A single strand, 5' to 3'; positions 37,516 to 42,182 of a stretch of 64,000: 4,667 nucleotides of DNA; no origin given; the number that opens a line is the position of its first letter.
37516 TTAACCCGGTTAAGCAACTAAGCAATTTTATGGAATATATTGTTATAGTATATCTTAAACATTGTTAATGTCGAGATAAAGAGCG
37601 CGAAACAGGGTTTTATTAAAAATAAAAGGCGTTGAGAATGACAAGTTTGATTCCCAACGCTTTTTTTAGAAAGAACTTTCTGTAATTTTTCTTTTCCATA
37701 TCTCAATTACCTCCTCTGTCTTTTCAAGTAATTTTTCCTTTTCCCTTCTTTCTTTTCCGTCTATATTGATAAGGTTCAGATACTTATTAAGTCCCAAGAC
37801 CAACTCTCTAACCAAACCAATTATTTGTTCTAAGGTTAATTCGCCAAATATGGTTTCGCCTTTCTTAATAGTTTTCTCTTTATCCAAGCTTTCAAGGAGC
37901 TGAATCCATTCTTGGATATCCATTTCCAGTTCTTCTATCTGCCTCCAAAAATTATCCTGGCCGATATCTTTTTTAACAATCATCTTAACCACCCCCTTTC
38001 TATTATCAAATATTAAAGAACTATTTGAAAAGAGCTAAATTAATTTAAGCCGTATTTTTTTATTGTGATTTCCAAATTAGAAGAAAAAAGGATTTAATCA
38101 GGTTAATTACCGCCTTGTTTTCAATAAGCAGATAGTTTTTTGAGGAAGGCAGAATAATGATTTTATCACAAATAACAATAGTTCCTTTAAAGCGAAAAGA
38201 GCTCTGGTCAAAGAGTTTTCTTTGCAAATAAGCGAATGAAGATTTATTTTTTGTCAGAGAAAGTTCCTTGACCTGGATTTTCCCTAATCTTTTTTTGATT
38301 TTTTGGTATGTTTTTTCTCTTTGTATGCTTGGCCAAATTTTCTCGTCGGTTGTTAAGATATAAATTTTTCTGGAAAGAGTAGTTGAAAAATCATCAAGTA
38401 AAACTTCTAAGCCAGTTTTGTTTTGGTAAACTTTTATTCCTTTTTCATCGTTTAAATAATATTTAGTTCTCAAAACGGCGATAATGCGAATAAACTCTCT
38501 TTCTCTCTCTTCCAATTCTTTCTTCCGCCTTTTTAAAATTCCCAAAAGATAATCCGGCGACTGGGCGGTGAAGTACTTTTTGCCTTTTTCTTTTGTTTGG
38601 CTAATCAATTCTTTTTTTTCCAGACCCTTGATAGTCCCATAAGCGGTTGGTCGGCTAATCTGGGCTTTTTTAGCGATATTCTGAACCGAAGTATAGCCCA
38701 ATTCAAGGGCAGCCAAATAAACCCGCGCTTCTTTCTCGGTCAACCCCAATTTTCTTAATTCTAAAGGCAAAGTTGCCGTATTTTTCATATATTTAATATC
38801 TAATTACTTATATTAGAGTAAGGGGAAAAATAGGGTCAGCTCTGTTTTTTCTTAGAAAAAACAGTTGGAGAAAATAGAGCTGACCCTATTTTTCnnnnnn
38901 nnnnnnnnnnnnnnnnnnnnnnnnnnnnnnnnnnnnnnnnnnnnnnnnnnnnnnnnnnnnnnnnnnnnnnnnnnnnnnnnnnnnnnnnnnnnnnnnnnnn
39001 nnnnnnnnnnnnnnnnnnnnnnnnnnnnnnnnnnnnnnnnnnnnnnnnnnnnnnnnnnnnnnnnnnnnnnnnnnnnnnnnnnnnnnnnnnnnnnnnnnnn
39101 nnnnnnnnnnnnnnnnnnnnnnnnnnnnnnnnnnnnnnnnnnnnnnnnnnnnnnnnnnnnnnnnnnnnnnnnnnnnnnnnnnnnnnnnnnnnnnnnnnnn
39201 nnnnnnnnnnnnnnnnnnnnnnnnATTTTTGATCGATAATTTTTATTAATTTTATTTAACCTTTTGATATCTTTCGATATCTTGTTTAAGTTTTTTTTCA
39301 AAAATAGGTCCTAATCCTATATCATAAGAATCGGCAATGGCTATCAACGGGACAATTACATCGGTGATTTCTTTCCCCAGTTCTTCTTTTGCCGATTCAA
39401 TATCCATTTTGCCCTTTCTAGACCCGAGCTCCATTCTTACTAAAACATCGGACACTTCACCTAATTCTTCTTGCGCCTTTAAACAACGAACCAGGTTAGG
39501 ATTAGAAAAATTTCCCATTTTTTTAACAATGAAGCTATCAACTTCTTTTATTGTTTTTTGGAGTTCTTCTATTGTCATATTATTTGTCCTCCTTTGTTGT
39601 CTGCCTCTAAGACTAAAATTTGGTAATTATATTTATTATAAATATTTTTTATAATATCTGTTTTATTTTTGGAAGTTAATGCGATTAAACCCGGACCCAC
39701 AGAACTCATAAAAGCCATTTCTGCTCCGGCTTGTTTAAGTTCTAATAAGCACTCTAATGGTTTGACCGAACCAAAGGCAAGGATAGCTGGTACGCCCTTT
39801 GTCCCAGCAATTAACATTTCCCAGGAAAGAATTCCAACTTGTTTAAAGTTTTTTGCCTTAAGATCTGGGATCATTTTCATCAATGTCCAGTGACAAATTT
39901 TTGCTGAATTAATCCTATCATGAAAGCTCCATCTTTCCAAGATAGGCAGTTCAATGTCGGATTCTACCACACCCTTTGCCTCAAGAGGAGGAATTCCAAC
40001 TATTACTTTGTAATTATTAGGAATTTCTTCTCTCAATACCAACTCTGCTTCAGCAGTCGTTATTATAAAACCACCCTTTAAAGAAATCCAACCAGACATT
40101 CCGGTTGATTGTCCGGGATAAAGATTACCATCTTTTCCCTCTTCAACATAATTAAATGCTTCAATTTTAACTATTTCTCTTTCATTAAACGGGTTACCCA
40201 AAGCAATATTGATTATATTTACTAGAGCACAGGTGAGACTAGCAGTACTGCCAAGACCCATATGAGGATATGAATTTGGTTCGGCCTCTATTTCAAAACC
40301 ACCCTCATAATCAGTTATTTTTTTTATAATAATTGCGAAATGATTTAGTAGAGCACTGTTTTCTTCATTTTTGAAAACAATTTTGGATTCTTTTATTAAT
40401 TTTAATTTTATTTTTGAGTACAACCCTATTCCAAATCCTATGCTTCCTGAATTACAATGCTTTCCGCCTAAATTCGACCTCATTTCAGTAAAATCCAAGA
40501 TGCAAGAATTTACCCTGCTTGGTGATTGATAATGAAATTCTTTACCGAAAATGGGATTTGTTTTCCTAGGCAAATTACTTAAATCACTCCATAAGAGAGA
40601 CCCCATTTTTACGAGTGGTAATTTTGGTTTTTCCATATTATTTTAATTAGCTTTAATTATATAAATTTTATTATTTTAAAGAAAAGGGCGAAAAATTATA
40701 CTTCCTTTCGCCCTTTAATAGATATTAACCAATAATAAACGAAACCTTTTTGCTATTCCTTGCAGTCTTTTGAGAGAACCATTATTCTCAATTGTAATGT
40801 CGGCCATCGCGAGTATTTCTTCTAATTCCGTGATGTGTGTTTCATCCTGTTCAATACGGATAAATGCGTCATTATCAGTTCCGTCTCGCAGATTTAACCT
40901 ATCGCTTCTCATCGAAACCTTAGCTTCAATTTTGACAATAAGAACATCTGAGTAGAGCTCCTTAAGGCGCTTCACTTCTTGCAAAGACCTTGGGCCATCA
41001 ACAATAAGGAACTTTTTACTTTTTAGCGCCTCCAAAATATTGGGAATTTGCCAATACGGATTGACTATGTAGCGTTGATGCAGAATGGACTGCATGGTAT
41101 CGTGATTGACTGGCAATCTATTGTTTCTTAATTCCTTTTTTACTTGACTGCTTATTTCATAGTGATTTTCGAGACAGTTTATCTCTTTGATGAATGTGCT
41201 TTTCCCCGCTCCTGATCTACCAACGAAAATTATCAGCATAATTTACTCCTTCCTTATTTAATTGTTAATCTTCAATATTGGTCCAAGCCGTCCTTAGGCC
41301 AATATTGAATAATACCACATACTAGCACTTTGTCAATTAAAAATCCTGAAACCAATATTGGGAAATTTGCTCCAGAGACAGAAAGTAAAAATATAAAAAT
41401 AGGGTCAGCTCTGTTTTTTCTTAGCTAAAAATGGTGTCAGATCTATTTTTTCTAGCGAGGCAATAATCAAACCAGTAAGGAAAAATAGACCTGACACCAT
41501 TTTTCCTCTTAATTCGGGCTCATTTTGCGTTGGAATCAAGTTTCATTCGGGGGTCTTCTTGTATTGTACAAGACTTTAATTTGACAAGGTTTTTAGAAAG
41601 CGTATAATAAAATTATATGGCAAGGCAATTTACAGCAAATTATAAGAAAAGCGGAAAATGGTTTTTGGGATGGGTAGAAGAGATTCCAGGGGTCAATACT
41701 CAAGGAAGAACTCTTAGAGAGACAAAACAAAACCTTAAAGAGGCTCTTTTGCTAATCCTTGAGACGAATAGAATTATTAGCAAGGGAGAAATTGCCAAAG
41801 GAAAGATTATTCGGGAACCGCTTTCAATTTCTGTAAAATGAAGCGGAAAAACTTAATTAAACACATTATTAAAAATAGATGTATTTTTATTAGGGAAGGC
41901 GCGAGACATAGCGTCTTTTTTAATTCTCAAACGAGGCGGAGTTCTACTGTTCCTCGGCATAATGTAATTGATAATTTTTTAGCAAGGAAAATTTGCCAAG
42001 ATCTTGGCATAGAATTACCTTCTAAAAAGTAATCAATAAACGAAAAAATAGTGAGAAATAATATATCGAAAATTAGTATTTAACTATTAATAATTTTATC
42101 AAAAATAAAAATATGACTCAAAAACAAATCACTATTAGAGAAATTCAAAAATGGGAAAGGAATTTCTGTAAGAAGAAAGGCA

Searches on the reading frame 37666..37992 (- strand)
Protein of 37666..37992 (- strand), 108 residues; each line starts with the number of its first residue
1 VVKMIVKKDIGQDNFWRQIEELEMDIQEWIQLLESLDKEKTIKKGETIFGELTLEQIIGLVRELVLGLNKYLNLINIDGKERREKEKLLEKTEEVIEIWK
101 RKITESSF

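Call 56: search_protein_families(library=pfam, proteins=[window:37666-37992:-], max_evalue=0.01)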
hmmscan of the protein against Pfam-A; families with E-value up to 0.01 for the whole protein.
window:37666-37992:- (108 aa): 1 family
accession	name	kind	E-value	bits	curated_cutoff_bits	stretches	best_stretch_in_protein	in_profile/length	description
PF23240.1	HAT_PRP39_N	-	0.0021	18.6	27.7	1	14-51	2-39/168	PRP39 N-terminal HAT repeat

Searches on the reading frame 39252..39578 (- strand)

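Call 56: search_protein_families(library=pfam, proteins=[window:39252-39578:-], max_evalue=0.01)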
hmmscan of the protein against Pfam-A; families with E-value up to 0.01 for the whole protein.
window:39252-39578:- (108 aa): 1 family
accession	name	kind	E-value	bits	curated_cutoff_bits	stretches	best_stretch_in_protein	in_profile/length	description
PF04778.17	LMP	-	0.0039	17.6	26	0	3-71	71-132/158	LMP repeated region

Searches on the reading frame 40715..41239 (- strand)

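Call 56: search_protein_families(library=pfam, proteins=[window:40715-41239:-], max_evalue=0.01)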
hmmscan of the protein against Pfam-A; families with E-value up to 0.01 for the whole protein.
window:40715-41239:- (174 aa): 7 families
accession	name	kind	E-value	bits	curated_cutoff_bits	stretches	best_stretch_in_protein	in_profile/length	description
PF13238.12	AAA_18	-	0.00052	20.9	29.4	1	3-131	1-121/128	AAA domain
PF03193.22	RsgA_GTPase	-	0.0019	18.4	30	1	3-29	109-134/174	RsgA GTPase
PF00503.26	G-alpha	-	0.0026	17.4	48.8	1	3-99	24-123/333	G-protein alpha subunit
PF01121.26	CoaE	-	0.0027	17.9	27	1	63-157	92-179/180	Dephospho-CoA kinase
PF00005.33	ABC_tran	-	0.0043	18.1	25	1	3-39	14-51/137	ABC transporter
PF13671.12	AAA_33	-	0.005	17.6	27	1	2-82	1-77/143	AAA domain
PF19263.5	DUF5906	-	0.0078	17.3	27.6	0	5-35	1-32/114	Family of unknown function (DUF5906)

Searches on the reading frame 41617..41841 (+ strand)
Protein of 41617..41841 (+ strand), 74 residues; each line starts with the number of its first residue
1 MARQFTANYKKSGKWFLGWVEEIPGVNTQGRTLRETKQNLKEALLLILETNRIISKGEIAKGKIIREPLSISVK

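Call 56: search_protein_families(library=pfam, proteins=[window:41617-41841:+], max_evalue=0.01)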
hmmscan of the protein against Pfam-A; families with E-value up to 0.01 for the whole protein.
window:41617-41841:+ (74 aa): 1 family
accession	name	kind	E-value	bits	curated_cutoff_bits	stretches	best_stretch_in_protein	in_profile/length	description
PF21748.3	UPF0150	-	2.1e-06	28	27.3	1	7-44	10-49/64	UPF0150-like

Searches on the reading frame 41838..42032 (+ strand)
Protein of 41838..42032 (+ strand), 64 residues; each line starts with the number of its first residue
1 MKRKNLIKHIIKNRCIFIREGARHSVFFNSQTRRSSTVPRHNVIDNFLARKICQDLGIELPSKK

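Call 56: search_protein_families(library=pfam, proteins=[window:41838-42032:+], max_evalue=0.01)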
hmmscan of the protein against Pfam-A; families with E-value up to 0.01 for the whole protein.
window:41838-42032:+ (64 aa): 1 family
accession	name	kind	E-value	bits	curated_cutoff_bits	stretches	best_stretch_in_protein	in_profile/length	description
PF07927.17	HicA_toxin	-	2.3e-06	28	27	1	4-58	2-58/58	HicA toxin of bacterial toxin-antitoxin,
